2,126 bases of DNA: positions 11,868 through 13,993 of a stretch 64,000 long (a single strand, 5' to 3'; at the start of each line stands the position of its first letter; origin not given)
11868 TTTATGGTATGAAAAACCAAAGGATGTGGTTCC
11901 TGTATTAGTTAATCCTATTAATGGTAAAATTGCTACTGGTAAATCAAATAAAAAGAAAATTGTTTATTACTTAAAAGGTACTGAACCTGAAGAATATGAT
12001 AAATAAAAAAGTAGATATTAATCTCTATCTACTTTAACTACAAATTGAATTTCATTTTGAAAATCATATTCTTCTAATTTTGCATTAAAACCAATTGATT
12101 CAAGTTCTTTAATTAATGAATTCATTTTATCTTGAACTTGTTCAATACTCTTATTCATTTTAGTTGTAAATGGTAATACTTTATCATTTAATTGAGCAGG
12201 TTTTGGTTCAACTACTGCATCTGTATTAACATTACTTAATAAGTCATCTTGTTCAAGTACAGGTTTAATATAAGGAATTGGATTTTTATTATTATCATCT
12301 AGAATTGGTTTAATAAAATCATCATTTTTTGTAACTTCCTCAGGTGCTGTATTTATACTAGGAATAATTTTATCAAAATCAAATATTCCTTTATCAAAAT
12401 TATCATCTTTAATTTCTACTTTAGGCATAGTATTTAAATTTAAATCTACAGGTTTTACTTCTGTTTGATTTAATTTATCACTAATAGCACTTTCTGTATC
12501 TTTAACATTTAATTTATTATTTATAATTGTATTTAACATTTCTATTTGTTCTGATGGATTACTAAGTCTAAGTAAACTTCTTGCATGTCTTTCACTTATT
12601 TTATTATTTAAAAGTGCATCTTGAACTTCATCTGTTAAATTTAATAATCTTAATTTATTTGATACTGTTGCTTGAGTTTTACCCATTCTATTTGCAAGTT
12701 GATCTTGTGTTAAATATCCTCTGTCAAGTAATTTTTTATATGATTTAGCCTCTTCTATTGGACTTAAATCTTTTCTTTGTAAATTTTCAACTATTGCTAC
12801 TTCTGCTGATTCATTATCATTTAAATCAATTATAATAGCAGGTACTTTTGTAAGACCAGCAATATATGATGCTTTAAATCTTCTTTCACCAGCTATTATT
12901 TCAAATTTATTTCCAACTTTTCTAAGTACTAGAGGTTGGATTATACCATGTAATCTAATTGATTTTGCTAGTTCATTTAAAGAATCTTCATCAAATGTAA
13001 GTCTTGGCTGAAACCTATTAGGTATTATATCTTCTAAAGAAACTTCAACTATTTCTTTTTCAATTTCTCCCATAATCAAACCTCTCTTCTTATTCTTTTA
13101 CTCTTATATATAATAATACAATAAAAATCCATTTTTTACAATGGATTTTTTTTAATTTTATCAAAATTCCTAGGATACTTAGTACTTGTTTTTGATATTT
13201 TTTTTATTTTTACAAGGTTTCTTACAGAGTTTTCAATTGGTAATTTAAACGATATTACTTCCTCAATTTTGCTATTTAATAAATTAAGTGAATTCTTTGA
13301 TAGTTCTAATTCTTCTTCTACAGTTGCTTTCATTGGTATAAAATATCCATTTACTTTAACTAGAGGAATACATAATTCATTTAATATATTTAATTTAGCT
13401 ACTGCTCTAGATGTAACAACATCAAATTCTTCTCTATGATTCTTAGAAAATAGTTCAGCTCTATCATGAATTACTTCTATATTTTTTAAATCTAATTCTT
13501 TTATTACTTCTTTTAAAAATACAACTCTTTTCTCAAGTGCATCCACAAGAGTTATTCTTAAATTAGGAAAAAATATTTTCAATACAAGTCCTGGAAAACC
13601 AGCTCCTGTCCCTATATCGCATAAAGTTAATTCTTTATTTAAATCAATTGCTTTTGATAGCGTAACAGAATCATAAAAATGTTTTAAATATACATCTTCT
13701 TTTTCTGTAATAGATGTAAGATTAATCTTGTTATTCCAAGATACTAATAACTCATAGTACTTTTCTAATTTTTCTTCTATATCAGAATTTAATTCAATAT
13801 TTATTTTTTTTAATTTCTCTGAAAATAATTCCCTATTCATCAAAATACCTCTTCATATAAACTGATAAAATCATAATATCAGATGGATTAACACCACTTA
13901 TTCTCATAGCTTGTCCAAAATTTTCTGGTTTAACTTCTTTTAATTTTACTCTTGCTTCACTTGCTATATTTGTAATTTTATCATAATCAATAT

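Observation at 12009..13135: parS sites are present but soj/parA and a canonical spo0J/parB are missing from the conserved rsmG-noc-soj-spo0J locus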

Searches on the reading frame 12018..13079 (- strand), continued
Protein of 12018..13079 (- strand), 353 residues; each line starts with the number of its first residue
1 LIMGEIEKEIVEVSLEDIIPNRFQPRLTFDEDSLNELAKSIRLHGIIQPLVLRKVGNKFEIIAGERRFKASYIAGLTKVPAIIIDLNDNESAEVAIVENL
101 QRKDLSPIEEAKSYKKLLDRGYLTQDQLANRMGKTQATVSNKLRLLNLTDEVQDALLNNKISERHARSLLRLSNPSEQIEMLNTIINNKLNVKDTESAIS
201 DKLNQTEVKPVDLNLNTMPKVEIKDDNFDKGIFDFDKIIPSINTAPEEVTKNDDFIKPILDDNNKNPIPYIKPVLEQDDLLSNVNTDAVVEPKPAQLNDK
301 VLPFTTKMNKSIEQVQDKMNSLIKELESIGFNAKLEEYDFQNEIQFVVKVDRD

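Call 62: search_solved_structures(query=window:12018-13073:-, max_evalue=1e-10)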
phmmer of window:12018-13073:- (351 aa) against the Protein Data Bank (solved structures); distinct sequences matched with E-value up to 1e-10: 13.
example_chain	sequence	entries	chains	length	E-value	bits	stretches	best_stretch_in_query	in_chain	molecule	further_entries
7ng0_A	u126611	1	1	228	1.8e-63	218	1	7-208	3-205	Nucleoid occlusion protein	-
7nfu_A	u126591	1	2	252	2.2e-63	217.7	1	6-208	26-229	Nucleoid occlusion protein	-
7ol9_A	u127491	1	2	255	8.1e-57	196.1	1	5-208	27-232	Nucleoid occlusion protein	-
1vz0_A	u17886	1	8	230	2.1e-49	171.7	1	8-199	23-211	Chromosome-partitioning protein Spo0J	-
4umk_A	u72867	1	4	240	4.7e-48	167.3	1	6-199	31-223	PROBABLE CHROMOSOME-PARTITIONING PROTEIN PARB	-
6sdk_A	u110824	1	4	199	1.4e-47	165.8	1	8-203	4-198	Stage 0 sporulation protein J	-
7bnk_A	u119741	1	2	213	1.5e-47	165.6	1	8-199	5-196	ParB family protein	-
7bnr_A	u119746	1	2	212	1e-46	162.9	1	8-199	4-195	ParB family protein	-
7o0n_A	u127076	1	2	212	1e-46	162.9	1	8-199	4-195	ParB family protein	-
6t1f_A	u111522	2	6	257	3.2e-36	128.4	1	12-197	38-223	Chromosome-partitioning protein ParB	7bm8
6y93_A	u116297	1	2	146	4.5e-31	111.5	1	88-209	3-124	Nucleoid occlusion protein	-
6s6h_A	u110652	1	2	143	1.1e-17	67.5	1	91-197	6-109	Chromosome-partitioning protein ParB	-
8qa8_A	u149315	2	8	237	1.2e-11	47.7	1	12-160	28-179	Transcriptional repressor protein KorB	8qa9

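Call 64: find_encoding_contigs(protein=P0044, flank=10000, max_places=3)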
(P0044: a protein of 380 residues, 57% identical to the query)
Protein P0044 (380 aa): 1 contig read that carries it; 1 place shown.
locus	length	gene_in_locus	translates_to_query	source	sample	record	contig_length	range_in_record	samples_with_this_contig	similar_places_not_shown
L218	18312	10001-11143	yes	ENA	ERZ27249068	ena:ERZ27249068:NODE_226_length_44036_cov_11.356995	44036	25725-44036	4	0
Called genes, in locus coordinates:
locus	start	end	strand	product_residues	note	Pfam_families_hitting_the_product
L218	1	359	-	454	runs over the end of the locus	PF11638:DnaA_N, PF01695:IstB_IS21, PF00308:Bac_DnaA, PF01637:ATPase_2 (faint), PF13173:AAA_14 (weak), PF08299:Bac_DnaA_C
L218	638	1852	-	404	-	PF01704:UDPGP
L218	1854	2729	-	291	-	PF00149:Metallophos, PF12850:Metallophos_2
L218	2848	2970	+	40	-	PF00468:Ribosomal_L34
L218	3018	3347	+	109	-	PF00825:Ribonuclease_P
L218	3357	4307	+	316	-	PF02096:60KD_IMP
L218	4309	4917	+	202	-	PF07650:KH_2 (weak), PF13083:KH_KhpA-B, PF01424:R3H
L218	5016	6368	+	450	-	PF10396:TrmE_N, PF12631:MnmE_helical, PF00009:GTP_EFTU (faint), PF00071:Ras (faint), PF01926:MMR_HSR1, PF02421:FeoB_N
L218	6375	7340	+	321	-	PF01210:NAD_Gly3P_dh_N, PF02558:ApbA, PF03446:NAD_binding_2 (weak), PF03807:F420_oxidored, PF07479:NAD_Gly3P_dh_C, PF20618:GPD_NAD_C_bact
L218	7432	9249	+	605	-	PF00890:FAD_binding_2 (faint), PF01134:GIDA, PF21680:GIDA_C_1st, PF13932:SAM_GIDA_C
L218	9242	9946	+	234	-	PF02527:GidB, PF05175:MTS (faint), PF13649:Methyltransf_25 (faint), PF13847:Methyltransf_31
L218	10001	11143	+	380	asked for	PF02195:ParB_N, PF17762:HTH_ParB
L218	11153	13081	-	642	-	PF00912:Transgly, PF00905:Transpeptidase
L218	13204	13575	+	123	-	-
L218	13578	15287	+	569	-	PF03485:Arg_tRNA_synt_N, PF00750:tRNA-synt_1d, PF05746:DALR_1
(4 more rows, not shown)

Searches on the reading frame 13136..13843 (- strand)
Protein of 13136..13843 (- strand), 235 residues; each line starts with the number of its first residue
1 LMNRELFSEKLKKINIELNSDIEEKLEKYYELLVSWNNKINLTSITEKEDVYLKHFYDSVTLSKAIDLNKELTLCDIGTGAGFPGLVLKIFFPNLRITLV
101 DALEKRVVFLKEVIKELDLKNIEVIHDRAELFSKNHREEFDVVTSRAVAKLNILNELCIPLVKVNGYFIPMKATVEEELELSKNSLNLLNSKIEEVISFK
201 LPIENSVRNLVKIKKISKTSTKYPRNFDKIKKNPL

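Call 9: search_protein_families(library=pfam, proteins=[window:13136-13843:-], max_evalue=0.01)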
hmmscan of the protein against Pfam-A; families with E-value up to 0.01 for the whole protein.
window:13136-13843:- (235 aa): 5 families
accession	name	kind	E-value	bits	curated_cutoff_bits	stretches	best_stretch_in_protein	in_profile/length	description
PF02527.21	GidB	-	2.2e-54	184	27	1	23-201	2-178/184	rRNA small subunit methyltransferase G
PF13847.12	Methyltransf_31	-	2.8e-09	37.2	27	1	69-179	2-118/145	Methyltransferase domain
PF05175.20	MTS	-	2.3e-05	24.5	23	1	62-144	23-103/170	Methyltransferase small domain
PF13649.12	Methyltransf_25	-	0.00028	22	27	1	75-147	2-72/97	Methyltransferase domain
PF08242.18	Methyltransf_12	-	0.002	19.3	30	1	76-148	2-74/98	Methyltransferase domain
